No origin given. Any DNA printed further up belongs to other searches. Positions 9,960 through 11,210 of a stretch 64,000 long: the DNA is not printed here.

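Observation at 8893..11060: Two consecutive sensor-domain + PD-(D/E)xK nuclease fusions (type IV-like) sitting inside a methyltransferase-based system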

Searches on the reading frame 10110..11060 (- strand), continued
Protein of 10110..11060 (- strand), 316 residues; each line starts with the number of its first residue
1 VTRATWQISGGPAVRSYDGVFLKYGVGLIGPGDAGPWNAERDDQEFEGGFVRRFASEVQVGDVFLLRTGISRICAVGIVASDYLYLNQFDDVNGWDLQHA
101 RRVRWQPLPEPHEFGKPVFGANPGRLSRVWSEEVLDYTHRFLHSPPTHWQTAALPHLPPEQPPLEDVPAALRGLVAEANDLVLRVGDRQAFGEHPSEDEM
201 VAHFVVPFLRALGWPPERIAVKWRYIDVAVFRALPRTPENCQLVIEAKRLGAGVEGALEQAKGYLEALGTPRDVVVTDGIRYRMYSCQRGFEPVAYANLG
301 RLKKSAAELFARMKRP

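Call 49: find_related_loci(query=A2, collection=genome_contigs, flank=10000)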
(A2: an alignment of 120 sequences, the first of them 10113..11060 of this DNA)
Query A2 (316 aa) in genome_contigs; peptide patterns used: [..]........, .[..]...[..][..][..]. (x = any residue, [..] = any of these).
153 stretches matched a pattern; 105 encode a relative of the query (tblastn E <= 1e-3); the best 80 are kept; 80 distinct loci.
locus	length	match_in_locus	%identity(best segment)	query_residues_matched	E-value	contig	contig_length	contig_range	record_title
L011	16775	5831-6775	83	2-316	3e-177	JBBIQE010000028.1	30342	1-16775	MAG: Candidatus Methylomirabilis sp. isolate BQS170218_bin_319 NODE_1196_length_30342_cov_2.44514, whole genome shotgun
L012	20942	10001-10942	83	3-316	6e-176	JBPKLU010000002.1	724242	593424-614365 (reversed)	MAG: Nitrospiraceae bacterium isolate JZ-2_201709_bins_140 JZ-2_201709_bins_140_scaffold_2, whole genome shotgun sequenc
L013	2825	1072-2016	86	2-316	0e+0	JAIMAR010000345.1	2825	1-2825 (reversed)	MAG: Bryobacteraceae bacterium isolate HOT.MAX.089 Contig349, whole genome shotgun sequence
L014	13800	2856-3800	82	2-316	8e-163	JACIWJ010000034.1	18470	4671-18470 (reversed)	MAG: Candidatus Bipolaricaulota bacterium isolate MAG-23 Bipolaricaulaceae_O3_bin11_Scaffold_34, whole genome shotgun se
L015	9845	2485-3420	78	4-315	4e-161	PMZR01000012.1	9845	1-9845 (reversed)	MAG: Acidobacteria bacterium isolate fen_186 73.20110800_E3D.77_contig_62737, whole genome shotgun sequence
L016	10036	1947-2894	75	1-316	5e-159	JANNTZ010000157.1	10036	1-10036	MAG: Acidobacteriota bacterium isolate SOY_30_metabat_319 SOY_30_k141_2173176, whole genome shotgun sequence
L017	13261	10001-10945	76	2-316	1e-158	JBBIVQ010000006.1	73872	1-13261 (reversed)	MAG: Deltaproteobacteria bacterium isolate RSF170216_bin_80 NODE_231_length_73872_cov_4.31179, whole genome shotgun sequ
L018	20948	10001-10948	74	1-316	3e-157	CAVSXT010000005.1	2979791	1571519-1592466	MAG: uncultured Acidobacteriota bacterium isolate MFD05521.bin.1.4 genome assembly, contig: contig_8800, whole genome sh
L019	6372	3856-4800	73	2-316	2e-156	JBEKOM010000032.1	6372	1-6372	MAG: Candidatus Bathyarchaeia archaeon isolate SPRUCE 440 SPRUCE_440_32, whole genome shotgun sequence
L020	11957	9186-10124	73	4-316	4e-154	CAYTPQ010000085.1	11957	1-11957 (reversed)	MAG TPA_asm: uncultured Ectothiorhodospiraceae bacterium isolate binchicken_co22_7 genome assembly, contig: NODE_5520_le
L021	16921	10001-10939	73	4-316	2e-153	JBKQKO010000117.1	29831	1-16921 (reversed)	MAG: Desulfobaccales bacterium isolate CRr1A1B1C__bin_77 CRr1A1B1C_000000368080, whole genome shotgun sequence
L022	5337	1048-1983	73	4-315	7e-155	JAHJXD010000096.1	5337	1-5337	MAG: Patescibacteria group bacterium isolate UML_A.mb.15 UML_A.mb.15_k141_154005, whole genome shotgun sequence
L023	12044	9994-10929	73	4-315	4e-153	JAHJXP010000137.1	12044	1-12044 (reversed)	MAG: Proteobacteria bacterium isolate UML_B.mb.18 UML_B.mb.18_k141_57351, whole genome shotgun sequence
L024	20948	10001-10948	76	1-316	7e-153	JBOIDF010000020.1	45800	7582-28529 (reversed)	MAG: Gammaproteobacteria bacterium isolate SD8037_metabat2.bin.6 NODE_193_length_45800_cov_20.041053, whole genome shotg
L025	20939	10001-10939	73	4-316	1e-152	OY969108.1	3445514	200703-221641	MAG: uncultured delta proteobacterium isolate MFD01828.bin.c.1 genome assembly, chromosome: 1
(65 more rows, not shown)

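Call 72: search_protein_representatives(alignment_id=A2)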
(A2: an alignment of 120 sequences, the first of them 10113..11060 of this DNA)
Query: 120 sequences, 320 profile positions. Proteins with E-value up to 0.001 (for the whole library): 935; up to 1e-10: 609; up to 1e-30: 214. The best 150 are listed.
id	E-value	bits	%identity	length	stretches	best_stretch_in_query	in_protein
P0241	1.7e-147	506.9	-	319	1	6-318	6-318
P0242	4.8e-123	426.5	-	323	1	6-319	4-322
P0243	1.2e-119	415.4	-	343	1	4-258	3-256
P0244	7.9e-118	409.3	-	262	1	5-247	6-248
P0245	8.2e-115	399.4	-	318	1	6-320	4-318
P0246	1.3e-111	388.9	-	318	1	7-320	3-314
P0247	1.1e-99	349.7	-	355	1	5-319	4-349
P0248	1.2e-94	333.2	-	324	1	9-320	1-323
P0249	6.8e-93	327.4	-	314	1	7-318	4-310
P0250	1.4e-89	316.6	-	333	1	8-316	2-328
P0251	1.5e-89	316.5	-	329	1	6-317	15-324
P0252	2.1e-89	316.0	-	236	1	83-319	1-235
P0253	2.0e-88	312.8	-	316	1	7-318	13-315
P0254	3.6e-88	311.9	-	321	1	8-318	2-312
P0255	1.8e-86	306.3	-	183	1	139-320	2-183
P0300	6.1e-51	189.6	-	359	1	6-307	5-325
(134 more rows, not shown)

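Call 74: find_homologous_proteins(query=P0300, max_evalue=1e-10)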
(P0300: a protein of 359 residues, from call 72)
Query P0300 (359 aa): 622 proteins with E <= 1e-10 among 2427 candidates; the best 120 are listed.
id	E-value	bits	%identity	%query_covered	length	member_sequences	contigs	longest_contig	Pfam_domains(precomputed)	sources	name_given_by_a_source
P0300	8.4e-254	859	100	100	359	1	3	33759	PF28530.1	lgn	-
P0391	5.1e-128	445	57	97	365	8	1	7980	PF28530.1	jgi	-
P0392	3.8e-125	436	56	97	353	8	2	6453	PF28530.1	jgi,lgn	-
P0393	6.3e-123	428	55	96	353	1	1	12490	PF28530.1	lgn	-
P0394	1.5e-121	424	56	97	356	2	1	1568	PF28530.1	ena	-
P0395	2.3e-119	417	53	98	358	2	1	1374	PF28530.1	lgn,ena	-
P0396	1.2e-116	408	52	98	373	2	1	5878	PF28530.1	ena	-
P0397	1.2e-116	408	53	97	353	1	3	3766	PF28530.1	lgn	-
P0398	4.1e-116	406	51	97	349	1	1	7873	PF28530.1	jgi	-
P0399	3.8e-115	403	53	97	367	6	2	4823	PF28530.1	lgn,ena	-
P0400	6.5e-115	402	54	97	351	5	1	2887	PF28530.1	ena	-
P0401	8.2e-115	402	53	98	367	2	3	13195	PF28530.1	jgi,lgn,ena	jgi:hypothetical protein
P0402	8.9e-115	402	52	97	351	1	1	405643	PF28530.1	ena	-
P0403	9.4e-115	402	53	98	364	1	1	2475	PF28530.1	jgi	jgi:hypothetical protein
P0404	1.4e-114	401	52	97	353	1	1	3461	PF28530.1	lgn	-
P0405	1.6e-114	401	54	96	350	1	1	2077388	PF28530.1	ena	-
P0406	2.3e-114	400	54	97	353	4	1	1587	PF28530.1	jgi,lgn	jgi:hypothetical protein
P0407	4.2e-114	399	50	98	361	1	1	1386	PF28530.1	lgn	-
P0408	4.6e-114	399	51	97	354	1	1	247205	PF28530.1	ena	-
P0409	5.4e-114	399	50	97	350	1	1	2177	PF28530.1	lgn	-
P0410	6.1e-114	399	50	97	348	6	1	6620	PF28530.1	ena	-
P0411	6.7e-114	399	52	97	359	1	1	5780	PF28530.1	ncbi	-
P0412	8.0e-114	398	52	96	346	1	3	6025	PF28530.1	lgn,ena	-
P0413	1.0e-113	398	53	97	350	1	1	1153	PF28530.1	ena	-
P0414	1.5e-113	398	49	98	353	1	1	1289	PF28530.1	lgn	-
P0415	1.6e-113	397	51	99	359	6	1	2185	PF28530.1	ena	-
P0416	1.6e-113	397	50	97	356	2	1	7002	PF28530.1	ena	-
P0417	2.3e-113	397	50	97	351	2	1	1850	PF28530.1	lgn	-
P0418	3.1e-113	397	51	97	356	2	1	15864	PF28530.1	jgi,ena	jgi:hypothetical protein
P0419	4.5e-113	396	50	98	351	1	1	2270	PF28530.1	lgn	-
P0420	6.1e-113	396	51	97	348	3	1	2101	PF28530.1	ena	-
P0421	6.6e-113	395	52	96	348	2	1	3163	PF28530.1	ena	-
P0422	6.8e-113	395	52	96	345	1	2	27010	PF28530.1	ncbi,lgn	-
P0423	6.9e-113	395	51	97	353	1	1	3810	PF28530.1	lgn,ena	-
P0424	8.1e-113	395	52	98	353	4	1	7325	PF28530.1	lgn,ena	-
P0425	1.0e-112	395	52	97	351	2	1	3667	PF28530.1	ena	-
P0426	1.4e-112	394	52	97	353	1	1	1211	PF28530.1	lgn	-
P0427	2.5e-112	394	52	97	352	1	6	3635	PF28530.1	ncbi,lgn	-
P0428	3.2e-112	393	49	100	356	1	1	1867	PF28530.1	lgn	-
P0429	3.5e-112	393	50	97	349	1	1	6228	PF28530.1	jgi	-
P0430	3.7e-112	393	50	97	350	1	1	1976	PF28530.1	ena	-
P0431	4.0e-112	393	52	97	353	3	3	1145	PF28530.1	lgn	-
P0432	4.0e-112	393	51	97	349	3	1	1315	PF28530.1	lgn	-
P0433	6.7e-112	392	51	98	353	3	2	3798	PF28530.1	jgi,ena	-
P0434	7.9e-112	392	51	97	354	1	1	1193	PF28530.1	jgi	jgi:hypothetical protein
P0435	8.4e-112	392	51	97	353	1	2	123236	PF28530.1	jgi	jgi:hypothetical protein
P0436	8.8e-112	392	51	97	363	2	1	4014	PF28530.1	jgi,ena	jgi:hypothetical protein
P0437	1.0e-111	392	52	97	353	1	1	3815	PF28530.1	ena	-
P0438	1.1e-111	391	51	97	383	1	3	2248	PF28530.1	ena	-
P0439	1.3e-111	391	49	97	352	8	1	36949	PF28530.1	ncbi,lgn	ncbi:MAG: hypothetical protein WAR79_14215 [Melioribacteraceae bacterium]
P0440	2.3e-111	390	52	96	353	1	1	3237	PF28530.1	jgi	-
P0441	3.1e-111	390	51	98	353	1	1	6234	PF28530.1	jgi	jgi:hypothetical protein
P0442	3.8e-111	390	51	97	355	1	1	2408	PF28530.1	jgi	jgi:hypothetical protein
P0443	4.0e-111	390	50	97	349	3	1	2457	PF28530.1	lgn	-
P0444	4.8e-111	389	52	97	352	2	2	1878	PF28530.1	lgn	-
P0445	5.3e-111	389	51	97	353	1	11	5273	PF28530.1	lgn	-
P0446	5.6e-111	389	49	97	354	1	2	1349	PF28530.1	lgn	-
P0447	6.1e-111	389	51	97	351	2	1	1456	PF28530.1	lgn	-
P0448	7.8e-111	389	50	98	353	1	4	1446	PF28530.1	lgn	-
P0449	8.5e-111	389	51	97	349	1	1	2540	PF28530.1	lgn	-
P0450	9.6e-111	388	51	97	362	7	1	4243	PF28530.1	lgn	-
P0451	9.7e-111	388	50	98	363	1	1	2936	PF28530.1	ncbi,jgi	jgi:hypothetical protein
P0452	1.0e-110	388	49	97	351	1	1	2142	PF28530.1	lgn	-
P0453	1.2e-110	388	51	97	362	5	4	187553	PF28530.1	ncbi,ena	-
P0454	1.3e-110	388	51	97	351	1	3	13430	PF28530.1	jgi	-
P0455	1.3e-110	388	49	99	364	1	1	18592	PF28530.1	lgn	-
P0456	1.4e-110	388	51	97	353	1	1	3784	PF28530.1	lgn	-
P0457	1.5e-110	388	51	97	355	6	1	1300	PF28530.1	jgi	jgi:hypothetical protein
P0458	2.5e-110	387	52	97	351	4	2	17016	PF28530.1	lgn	-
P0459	2.7e-110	387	50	97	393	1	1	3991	PF28530.1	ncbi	-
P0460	3.2e-110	387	52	97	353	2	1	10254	PF28530.1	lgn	-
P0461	3.2e-110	387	52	97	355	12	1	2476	PF28530.1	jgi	jgi:hypothetical protein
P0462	3.5e-110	386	49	97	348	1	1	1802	PF28530.1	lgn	-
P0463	3.6e-110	386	51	97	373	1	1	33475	PF28530.1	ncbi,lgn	-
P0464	3.7e-110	386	50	97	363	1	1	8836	PF28530.1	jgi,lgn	-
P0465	5.0e-110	386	52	97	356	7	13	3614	PF28530.1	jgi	jgi:hypothetical protein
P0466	5.1e-110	386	49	97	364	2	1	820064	PF28530.1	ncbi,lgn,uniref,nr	ncbi:hypothetical protein CSQ92_18545 [Janthinobacterium sp. BJB446]|uniref:hypothetical protein n=1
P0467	5.4e-110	386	52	96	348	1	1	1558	PF28530.1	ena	-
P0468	5.9e-110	386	50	97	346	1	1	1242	PF28530.1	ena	-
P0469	5.9e-110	386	49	97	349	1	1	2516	PF28530.1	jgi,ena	-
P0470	6.1e-110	386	49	97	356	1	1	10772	PF28530.1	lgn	-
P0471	6.1e-110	386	50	97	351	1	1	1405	PF28530.1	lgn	-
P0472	6.5e-110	386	49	97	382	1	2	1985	PF28530.1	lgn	-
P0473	7.5e-110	385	51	97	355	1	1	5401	PF28530.1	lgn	-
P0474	7.7e-110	385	49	99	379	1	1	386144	PF28530.1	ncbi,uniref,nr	ncbi:conserved hypothetical protein [Paraburkholderia piptadeniae]|uniref:Type I restriction enzyme 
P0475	7.7e-110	385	51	97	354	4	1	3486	PF28530.1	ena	-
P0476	7.9e-110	385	50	95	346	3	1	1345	PF04313.21,PF28530.1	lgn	-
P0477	1.0e-109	385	52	97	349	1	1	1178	PF28530.1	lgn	-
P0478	1.1e-109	385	52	97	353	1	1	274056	PF28530.1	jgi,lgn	jgi:hypothetical protein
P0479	1.1e-109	385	50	95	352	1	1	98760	PF28530.1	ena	-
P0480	1.2e-109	385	48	98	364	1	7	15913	PF28530.1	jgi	jgi:hypothetical protein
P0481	1.4e-109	385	49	97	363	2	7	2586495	PF28530.1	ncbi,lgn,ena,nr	ncbi:hypothetical protein [Cupriavidus metallidurans]|nr:hypothetical protein [Cupriavidus metallidu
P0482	1.6e-109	384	51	97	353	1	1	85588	PF28530.1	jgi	jgi:hypothetical protein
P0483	1.6e-109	384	52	97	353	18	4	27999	PF28530.1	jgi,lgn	jgi:hypothetical protein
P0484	1.7e-109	384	49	97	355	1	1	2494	PF28530.1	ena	-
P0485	1.8e-109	384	51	97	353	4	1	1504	PF28530.1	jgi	jgi:hypothetical protein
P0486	1.9e-109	384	49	97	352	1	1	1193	PF28530.1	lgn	-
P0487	2.0e-109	384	51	97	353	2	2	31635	PF28530.1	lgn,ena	-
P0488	2.0e-109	384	52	97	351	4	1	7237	PF28530.1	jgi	jgi:hypothetical protein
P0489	2.2e-109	384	51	97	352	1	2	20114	PF28530.1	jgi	jgi:hypothetical protein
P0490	2.3e-109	384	49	97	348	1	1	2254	PF28530.1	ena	-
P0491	2.6e-109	384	50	97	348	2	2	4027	PF28530.1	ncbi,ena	-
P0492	2.7e-109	384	51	97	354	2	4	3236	PF28530.1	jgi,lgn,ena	-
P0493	2.9e-109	383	47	99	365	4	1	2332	PF28530.1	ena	-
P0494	3.3e-109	383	51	97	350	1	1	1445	PF28530.1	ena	-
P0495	3.8e-109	383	50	97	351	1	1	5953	PF28530.1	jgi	jgi:hypothetical protein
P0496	4.5e-109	383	51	97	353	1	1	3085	PF28530.1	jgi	jgi:hypothetical protein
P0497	4.8e-109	383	51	97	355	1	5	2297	PF28530.1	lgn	-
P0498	6.5e-109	382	51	97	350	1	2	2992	PF28530.1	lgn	-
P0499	7.7e-109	382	50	97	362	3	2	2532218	PF28530.1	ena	-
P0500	7.9e-109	382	50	97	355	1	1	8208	PF28530.1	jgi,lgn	jgi:hypothetical protein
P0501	8.9e-109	382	51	97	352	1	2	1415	PF28530.1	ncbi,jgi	-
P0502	9.4e-109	382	50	97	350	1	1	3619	PF28530.1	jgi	jgi:hypothetical protein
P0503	9.8e-109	382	49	97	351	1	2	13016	PF28530.1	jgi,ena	jgi:hypothetical protein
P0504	1.0e-108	382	50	98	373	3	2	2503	PF28530.1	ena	-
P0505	1.0e-108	382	49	97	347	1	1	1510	PF04313.21,PF28530.1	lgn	-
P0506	1.0e-108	382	50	97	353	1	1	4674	PF28530.1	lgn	-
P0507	1.1e-108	382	51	96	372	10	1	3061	PF28530.1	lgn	-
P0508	1.1e-108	382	51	96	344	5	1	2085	PF28530.1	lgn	-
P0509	1.1e-108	382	49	97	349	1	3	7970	PF28530.1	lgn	-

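Call 75: find_encoding_contigs(protein=P0481, flank=10000, max_places=2)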
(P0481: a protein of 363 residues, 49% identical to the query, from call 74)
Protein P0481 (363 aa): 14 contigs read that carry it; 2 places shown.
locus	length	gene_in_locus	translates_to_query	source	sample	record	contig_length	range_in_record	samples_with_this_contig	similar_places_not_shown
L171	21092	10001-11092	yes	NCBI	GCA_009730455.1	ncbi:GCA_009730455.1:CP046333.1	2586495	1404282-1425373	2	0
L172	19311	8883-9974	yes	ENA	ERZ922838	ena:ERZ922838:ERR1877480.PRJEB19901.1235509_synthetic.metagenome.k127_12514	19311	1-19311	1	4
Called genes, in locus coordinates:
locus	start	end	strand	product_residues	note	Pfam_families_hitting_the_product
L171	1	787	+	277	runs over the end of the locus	PF13191:AAA_16 (faint), PF13401:AAA_22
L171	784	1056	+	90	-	-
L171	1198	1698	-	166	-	PF18475:PIN7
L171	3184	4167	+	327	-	PF03401:TctC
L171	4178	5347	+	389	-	PF13378:MR_MLE_C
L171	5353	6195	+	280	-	PF05681:Fumerase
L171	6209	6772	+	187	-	PF05683:Fumerase_C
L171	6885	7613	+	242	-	PF00392:GntR, PF07702:UTRA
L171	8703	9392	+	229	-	-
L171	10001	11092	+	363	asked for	PF28530:DUF8426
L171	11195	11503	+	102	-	-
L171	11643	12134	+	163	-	-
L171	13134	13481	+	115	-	-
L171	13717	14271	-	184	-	PF20075:DUF6471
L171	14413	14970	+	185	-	PF18143:HAD_SAK_2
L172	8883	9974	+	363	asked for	PF28530:DUF8426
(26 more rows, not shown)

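Call 76: find_encoding_contigs(protein=P0466, flank=10000, max_places=1)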
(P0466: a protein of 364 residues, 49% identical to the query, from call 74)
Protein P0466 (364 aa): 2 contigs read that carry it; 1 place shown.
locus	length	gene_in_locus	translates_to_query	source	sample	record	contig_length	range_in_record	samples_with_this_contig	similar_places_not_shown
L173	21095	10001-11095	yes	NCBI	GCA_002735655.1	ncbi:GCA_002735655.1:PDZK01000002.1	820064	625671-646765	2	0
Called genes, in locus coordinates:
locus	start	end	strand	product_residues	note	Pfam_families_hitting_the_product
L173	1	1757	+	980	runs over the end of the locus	-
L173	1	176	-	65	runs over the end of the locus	-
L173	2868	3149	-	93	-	-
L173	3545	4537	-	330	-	-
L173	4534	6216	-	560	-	-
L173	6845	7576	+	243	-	-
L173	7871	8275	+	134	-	-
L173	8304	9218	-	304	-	PF14267:DUF4357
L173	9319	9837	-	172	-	PF21849:DUF6908 (weak), PF06853:DUF1249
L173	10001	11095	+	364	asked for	PF28530:DUF8426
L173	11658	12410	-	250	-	-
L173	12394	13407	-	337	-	PF01757:Acyl_transf_3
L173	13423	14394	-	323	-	PF03629:SASA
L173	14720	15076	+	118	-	-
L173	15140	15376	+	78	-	-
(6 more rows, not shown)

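Call 77: find_encoding_contigs(protein=P0405, flank=10000, max_places=1)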
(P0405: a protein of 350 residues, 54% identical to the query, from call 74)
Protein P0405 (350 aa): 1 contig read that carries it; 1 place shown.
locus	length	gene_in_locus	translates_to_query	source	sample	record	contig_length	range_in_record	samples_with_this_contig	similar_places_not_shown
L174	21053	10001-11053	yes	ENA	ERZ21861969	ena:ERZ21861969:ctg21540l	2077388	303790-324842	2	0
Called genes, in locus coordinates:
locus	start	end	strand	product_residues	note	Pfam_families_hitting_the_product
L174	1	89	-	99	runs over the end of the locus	PF01883:FeS_assembly_P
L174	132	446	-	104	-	PF00355:Rieske, PF13806:Rieske_2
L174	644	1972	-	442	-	PF19295:SufBD_N, PF01458:SUFBD_core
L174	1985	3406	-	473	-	PF19295:SufBD_N, PF01458:SUFBD_core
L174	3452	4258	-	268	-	PF00005:ABC_tran, PF02463:SMC_N (faint)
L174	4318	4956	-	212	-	PF12802:MarR_2 (weak)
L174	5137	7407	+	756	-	PF00270:DEAD, PF00271:Helicase_C, PF16124:RecQ_Zn_bind, PF09382:RQC, PF00570:HRDC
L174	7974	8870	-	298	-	-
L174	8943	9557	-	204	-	-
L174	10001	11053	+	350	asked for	PF28530:DUF8426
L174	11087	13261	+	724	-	-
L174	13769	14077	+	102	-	PF00570:HRDC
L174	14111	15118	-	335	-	PF08240:ADH_N, PF00107:ADH_zinc_N, PF13602:ADH_zinc_N_2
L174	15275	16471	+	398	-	PF01963:TraB_PrgY_gumN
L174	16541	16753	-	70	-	-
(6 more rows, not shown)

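Call 79: search_protein_families(library=padloc, proteins=[P0300, P0481, P0466, P0405, P0131], max_evalue=0.001)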
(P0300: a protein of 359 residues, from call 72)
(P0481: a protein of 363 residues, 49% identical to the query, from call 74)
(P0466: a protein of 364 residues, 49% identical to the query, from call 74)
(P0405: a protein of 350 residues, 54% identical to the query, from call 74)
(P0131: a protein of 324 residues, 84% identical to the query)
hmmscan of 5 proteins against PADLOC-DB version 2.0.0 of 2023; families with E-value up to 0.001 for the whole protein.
P0300 (359 aa): 4 families
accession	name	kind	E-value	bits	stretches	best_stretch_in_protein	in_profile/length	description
PDLC04815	PDC-S02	-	2.2e-07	28.6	1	52-116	58-118/346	-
PDLC04819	PDC-S02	-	1.9e-06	25.4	1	49-115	58-120/334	-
PDLC04806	PDC-S02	-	4.4e-05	20.9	1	56-127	63-133/324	-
PDLC04824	PDC-S02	-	5.7e-05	20.5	1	49-115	62-121/308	-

P0481 (363 aa): 2 families
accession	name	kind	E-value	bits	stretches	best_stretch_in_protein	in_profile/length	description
PDLC04815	PDC-S02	-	2.8e-06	24.9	1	58-117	64-119/346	-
PDLC04819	PDC-S02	-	0.00046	17.5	1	54-115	63-120/334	-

P0466 (364 aa): 1 family
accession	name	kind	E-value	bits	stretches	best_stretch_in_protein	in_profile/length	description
PDLC04815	PDC-S02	-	6.7e-06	23.6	1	58-115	64-117/346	-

P0405 (350 aa): 2 families
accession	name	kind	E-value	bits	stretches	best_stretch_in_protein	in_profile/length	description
PDLC04815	PDC-S02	-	3e-05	21.5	1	57-115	63-117/346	-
PDLC04819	PDC-S02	-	0.00043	17.6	1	56-117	65-122/334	-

P0131 (324 aa): 2 families
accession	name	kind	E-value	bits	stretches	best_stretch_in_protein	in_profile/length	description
PDLC04806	PDC-S02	-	0.00057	17.2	1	58-125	66-133/324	-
PDLC04819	PDC-S02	-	0.00057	17.2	1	57-122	67-128/334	-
